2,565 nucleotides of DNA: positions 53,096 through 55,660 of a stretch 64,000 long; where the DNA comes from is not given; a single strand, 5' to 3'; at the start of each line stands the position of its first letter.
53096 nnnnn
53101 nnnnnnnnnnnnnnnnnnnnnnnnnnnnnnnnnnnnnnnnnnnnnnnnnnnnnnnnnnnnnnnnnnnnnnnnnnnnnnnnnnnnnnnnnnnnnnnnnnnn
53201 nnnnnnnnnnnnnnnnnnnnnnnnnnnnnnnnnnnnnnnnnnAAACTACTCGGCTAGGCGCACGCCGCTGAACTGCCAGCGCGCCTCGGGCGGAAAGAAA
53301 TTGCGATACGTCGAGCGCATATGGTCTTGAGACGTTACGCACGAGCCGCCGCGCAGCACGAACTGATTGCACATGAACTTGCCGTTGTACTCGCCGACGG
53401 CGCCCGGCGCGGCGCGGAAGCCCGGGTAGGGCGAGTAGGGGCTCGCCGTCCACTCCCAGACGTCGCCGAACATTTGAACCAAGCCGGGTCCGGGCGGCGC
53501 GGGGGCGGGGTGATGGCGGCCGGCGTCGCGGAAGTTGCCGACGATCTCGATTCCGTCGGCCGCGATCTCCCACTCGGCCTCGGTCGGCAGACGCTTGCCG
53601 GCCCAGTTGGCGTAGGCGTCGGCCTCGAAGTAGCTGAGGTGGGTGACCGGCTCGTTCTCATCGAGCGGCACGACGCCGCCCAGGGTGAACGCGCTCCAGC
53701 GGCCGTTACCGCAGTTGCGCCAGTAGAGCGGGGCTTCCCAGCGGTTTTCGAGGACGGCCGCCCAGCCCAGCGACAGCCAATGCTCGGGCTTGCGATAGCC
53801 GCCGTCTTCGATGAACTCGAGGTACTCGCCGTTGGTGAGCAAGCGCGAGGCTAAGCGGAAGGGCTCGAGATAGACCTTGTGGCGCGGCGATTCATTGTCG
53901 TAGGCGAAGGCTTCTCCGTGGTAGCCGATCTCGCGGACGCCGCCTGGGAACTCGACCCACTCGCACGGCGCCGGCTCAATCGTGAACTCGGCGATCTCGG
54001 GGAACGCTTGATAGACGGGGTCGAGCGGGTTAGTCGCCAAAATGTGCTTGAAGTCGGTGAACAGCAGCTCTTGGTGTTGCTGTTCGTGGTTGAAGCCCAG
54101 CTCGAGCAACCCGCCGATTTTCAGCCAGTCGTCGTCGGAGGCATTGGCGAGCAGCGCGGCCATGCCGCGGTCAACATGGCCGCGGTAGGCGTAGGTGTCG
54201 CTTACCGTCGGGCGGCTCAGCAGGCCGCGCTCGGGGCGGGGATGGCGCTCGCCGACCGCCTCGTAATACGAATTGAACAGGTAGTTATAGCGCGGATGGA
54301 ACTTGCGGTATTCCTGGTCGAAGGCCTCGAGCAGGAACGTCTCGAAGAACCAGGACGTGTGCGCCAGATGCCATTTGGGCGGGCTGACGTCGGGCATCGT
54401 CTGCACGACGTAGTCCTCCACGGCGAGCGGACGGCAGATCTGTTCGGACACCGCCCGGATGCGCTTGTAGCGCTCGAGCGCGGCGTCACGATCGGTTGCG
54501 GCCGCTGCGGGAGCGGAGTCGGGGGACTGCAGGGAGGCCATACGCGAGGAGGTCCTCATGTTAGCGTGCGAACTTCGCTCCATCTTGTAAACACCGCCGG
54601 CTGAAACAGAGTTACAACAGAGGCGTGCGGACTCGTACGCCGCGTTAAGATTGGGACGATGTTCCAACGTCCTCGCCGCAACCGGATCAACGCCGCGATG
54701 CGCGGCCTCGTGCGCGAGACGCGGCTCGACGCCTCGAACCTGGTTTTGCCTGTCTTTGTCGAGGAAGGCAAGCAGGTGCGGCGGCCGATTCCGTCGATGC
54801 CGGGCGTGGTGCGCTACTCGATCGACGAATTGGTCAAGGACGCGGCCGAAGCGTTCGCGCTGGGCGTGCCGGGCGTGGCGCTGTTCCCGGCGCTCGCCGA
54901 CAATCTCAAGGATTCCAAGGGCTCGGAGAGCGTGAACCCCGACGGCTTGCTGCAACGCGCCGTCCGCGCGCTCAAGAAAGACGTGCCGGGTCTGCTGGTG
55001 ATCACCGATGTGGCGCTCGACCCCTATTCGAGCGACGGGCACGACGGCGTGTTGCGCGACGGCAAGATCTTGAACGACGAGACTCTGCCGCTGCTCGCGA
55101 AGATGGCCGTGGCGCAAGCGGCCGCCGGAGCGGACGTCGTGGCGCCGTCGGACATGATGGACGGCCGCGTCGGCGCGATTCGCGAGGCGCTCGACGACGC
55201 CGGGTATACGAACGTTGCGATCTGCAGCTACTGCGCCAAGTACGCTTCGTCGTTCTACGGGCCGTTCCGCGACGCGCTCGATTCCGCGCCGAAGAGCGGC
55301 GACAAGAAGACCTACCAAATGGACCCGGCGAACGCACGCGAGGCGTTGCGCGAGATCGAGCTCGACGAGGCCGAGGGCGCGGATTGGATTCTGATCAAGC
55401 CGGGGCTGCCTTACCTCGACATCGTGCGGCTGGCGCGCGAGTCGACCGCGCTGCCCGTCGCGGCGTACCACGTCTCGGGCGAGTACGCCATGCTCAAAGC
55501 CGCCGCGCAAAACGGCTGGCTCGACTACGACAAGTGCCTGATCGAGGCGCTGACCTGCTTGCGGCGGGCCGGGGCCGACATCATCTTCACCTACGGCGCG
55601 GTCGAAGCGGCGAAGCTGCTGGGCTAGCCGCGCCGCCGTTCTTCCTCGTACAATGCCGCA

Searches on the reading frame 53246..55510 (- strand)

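Call 57: search_protein_families(library=pfam, proteins=[window:53246-55510:-], max_evalue=0.00001)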
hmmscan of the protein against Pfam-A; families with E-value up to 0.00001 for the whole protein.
window:53246-55510:- (754 aa): 2 families
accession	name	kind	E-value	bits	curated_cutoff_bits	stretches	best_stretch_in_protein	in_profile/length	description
PF03781.23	FGE-sulfatase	-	6.5e-41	141.1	23.3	2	517-653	4-124/255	Sulfatase-modifying factor enzyme 1-like domain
PF12867.12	DinB_2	-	1.5e-09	38.8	24.8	1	348-481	2-126/128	DinB superfamily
